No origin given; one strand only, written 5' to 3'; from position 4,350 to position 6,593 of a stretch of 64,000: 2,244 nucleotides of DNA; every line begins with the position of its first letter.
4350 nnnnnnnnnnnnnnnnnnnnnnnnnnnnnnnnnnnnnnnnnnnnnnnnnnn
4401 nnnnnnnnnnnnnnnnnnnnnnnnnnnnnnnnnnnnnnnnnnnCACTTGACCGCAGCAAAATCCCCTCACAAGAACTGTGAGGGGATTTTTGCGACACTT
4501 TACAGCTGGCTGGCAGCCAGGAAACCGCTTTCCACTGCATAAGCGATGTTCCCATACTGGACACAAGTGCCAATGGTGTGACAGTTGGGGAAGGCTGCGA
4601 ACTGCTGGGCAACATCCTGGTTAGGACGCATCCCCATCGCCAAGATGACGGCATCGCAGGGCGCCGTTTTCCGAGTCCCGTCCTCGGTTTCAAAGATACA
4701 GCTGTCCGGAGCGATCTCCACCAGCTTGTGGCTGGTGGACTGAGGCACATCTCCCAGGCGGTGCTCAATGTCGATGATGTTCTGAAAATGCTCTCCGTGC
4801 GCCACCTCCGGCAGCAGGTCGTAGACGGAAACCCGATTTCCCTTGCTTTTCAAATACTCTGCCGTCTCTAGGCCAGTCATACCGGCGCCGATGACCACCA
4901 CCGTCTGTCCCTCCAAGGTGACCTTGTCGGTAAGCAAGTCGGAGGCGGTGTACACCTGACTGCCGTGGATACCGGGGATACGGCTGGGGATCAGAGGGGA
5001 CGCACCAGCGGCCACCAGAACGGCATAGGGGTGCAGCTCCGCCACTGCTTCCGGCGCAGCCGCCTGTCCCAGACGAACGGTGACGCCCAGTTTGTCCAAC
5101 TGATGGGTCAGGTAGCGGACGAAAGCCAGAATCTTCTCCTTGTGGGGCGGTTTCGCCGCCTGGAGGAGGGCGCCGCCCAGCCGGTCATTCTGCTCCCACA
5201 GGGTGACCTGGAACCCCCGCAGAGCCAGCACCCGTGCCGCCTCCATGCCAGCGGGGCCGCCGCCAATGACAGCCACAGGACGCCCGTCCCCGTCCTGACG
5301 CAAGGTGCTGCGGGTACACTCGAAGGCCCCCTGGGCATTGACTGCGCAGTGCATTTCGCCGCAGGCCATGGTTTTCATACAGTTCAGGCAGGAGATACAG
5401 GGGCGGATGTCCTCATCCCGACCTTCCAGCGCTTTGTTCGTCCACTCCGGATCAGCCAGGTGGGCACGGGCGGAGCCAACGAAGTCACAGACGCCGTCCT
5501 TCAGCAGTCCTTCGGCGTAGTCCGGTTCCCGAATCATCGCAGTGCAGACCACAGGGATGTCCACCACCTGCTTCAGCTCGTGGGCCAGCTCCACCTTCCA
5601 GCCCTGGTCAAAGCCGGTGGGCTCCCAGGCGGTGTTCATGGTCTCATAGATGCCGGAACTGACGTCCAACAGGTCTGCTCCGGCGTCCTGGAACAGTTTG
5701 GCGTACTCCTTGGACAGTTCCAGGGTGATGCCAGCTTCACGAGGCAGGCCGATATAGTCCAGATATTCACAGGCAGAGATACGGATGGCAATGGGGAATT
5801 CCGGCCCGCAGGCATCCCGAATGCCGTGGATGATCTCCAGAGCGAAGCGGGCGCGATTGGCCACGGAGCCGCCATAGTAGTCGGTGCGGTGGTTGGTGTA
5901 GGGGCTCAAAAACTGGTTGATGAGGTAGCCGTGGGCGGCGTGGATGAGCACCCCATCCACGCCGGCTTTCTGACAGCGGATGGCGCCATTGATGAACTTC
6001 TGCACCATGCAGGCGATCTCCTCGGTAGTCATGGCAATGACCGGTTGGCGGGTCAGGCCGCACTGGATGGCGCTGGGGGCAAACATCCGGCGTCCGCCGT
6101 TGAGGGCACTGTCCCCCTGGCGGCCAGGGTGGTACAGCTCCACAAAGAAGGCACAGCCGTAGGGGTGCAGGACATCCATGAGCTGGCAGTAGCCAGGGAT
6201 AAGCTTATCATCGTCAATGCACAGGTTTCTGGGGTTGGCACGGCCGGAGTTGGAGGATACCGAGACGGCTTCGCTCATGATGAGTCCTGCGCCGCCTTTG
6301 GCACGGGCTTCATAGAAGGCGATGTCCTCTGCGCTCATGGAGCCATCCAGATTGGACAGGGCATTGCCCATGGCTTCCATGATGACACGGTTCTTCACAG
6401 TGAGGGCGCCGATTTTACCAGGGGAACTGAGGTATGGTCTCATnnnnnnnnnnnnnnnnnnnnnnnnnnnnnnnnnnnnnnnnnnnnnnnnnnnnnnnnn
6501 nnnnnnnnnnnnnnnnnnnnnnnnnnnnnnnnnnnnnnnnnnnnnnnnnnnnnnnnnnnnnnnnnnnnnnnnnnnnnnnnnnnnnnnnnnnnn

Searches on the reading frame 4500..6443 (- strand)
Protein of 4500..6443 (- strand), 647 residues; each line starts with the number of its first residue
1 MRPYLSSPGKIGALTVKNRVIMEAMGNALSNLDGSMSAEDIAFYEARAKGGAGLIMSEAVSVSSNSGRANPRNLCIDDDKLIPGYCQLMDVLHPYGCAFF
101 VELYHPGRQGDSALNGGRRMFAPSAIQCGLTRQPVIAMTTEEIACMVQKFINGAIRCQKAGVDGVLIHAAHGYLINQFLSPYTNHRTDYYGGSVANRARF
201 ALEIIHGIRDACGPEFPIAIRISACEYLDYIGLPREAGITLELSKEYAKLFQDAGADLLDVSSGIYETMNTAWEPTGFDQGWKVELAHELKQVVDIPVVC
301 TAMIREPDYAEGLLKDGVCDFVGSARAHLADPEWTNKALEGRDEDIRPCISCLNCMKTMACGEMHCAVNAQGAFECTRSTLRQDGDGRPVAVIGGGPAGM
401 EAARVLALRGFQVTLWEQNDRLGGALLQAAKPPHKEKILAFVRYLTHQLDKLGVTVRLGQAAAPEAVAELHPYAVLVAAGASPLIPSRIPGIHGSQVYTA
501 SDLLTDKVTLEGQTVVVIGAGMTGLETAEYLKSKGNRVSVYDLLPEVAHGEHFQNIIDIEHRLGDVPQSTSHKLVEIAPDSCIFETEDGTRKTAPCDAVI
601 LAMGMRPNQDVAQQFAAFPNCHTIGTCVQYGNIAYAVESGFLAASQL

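Call 3: search_protein_families(library=pfam, proteins=[window:4500-6443:-])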
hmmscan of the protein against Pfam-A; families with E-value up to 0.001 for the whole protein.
window:4500-6443:- (647 aa): 21 families
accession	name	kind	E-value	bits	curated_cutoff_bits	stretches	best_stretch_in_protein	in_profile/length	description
PF00724.26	Oxidored_FMN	-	3.9e-65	220.8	27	1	7-343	4-340/342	NADH:flavin oxidoreductase / NADH oxidase family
PF07992.20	Pyr_redox_2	-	3.8e-26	92.6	26.1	1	390-614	3-246/291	Pyridine nucleotide-disulphide oxidoreductase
PF13450.12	NAD_binding_8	-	2.2e-14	53.9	21.9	1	392-427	1-36/68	NAD(P)-binding Rossmann-like domain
PF00070.33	Pyr_redox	-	1.5e-13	51.5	22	2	515-553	2-42/82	Pyridine nucleotide-disulphide oxidoreductase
PF01266.30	DAO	-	1.3e-12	48.4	27.9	1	390-425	2-38/353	FAD dependent oxidoreductase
PF03486.20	HI0933_like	-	8e-10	39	50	1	390-427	3-40/244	HI0933-like protein Rossmann domain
PF00890.30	FAD_binding_2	-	1.9e-08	34.4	20.4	1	390-478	2-102/414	FAD binding domain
PF13738.12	Pyr_redox_3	-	3.2e-08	33.6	30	1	488-614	139-276/305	Pyridine nucleotide-disulphide oxidoreductase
PF01134.28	GIDA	-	3.3e-08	33.4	22.1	1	390-419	2-31/391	Glucose inhibited division protein A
PF01494.25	FAD_binding_3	-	1.2e-07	31.7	22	1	389-419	3-33/349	FAD binding domain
PF01262.27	AlaDh_PNT_C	-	2.2e-07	31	23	0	508-548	23-64/214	Alanine dehydrogenase/PNT, C-terminal domain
PF02737.24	3HCDH_N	-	6.6e-07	29.8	22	0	390-422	2-34/180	3-hydroxyacyl-CoA dehydrogenase, NAD binding domain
PF01946.23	Thi4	-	1.3e-06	28.2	26.2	0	390-425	20-56/235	Thi4 family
PF12831.13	FAD_oxidored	-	1.5e-06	28.2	27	1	390-431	2-43/416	FAD dependent oxidoreductase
PF13434.12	Lys_Orn_oxgnase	-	1.7e-06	27.8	21.3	1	464-539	140-215/339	L-lysine 6-monooxygenase/L-ornithine 5-monooxygenase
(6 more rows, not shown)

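Call 5: search_protein_families(library=ncbifam, proteins=[window:4500-6443:-])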
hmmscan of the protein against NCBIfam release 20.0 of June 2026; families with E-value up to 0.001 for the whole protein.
window:4500-6443:- (647 aa): 109 families (the best 25 are shown)
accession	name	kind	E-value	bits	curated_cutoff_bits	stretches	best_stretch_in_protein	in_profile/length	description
TIGR03997.1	mycofact_OYE_2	equivalog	1e-127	427.2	793.15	1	5-645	2-643/645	mycofactocin system FadH/OYE family oxidoreductase 2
NF041087.1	bile_acid_BaiCD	equivalog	5.3e-127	424.6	825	1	6-644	5-639/642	bile acid Fe-S flavoenzyme BaiCD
NF045599.1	bili_reduct_long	exception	8.9e-126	420.7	750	1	7-646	3-640/641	bilirubin reductase, long form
TIGR03996.1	mycofact_OYE_1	hypoth_equivalog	1.4e-70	238.5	627.9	1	14-640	11-629/633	mycofactocin system FadH/OYE family oxidoreductase 1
NF010047.0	PRK13523.1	equivalog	6.1e-63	212.9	431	1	5-346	5-328/339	NADPH dehydrogenase NamA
NF006101.0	PRK08255.1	equivalog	5e-59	200.1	1078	1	5-338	399-730/768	bifunctional salicylyl-CoA 5-hydroxylase/oxidoreductase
NF045592.1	bili_reduct_N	equivalog_domain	5.3e-55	187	425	1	5-368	2-362/363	bilirubin reductase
NF007899.0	PRK10605.1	subfamily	8.3e-34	117.4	403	1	5-224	6-237/365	N-ethylmaleimide reductase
TIGR01316.1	gltA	equivalog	5.2e-16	58.5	471.75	1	381-506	127-253/449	NADPH-dependent glutamate synthase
NF009409.0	PRK12770.1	subfamily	9.2e-16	57.8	343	2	374-429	8-60/360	putative glutamate synthase subunit beta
NF009410.0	PRK12771.1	subfamily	2.2e-15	56.3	516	1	382-506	133-258/566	NAD(P)-binding protein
TIGR01317.1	GOGAT_sm_gam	subfamily_domain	9.8e-15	54.4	447.7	1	386-506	142-263/485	glutamate synthase small subunit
NF045663.1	diclust_near_Sec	equivalog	1.6e-13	49.7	530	1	384-478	103-196/759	pyridine nucleotide-disulfide oxidoreductase/dicluster-binding protein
NF004943.0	PRK06292.2-1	equivalog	2.7e-13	49.5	432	1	471-608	131-271/456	dihydrolipoyl dehydrogenase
NF009454.0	PRK12814.1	equivalog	3.9e-13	48.7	916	2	383-504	189-311/657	putative NADPH-dependent glutamate synthase small subunit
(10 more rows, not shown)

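Call 12: search_solved_structures(query=window:4503-6443:-, max_evalue=1e-20)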
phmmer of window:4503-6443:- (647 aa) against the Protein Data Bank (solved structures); distinct sequences matched with E-value up to 1e-20: 135 (the best 60 are shown).
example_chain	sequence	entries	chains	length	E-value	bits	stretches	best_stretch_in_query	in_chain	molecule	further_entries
6qkg_A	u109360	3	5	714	5.3e-73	249.8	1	5-642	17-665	NCR A | NCR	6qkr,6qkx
1ps9_A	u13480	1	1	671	2.9e-69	237.5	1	3-538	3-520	2,4-dienoyl-CoA reductase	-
6de6_A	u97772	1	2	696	4.7e-52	180.6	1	6-433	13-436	Histamine dehydrogenase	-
6l6j_A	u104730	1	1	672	3.5e-49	171.1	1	5-641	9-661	Oxidored_FMN domain-containing protein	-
3k30_A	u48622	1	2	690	1.2e-48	169.3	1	5-645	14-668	Histamine dehydrogenase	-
3gr7_A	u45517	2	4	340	3.2e-47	164.7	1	3-338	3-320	NADPH dehydrogenase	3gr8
1z41_A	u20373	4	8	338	2.5e-46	161.7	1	5-341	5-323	Probable NADH-dependent flavin oxidoreductase yqjM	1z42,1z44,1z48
3krz_A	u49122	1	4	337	8e-46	160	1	5-337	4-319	NADH:flavin oxidoreductase/NADH oxidase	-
3kru_A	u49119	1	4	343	8.5e-46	159.9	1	5-337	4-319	NADH:flavin oxidoreductase/NADH oxidase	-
1djq_A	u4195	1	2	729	1.9e-45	158.7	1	5-438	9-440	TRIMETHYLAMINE DEHYDROGENASE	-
9iuv_A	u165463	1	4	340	2.9e-45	158.2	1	3-338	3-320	NADPH dehydrogenase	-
1djn_A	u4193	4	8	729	4.4e-45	157.6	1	6-438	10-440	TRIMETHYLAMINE DEHYDROGENASE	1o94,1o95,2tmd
8x0j_A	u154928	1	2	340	1.1e-44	156.3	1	3-338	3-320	NADPH dehydrogenase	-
5ogt_A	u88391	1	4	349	2.5e-43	151.8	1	5-338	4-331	Chromate reductase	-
5nux_A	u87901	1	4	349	8.9e-43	150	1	5-338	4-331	Chromate reductase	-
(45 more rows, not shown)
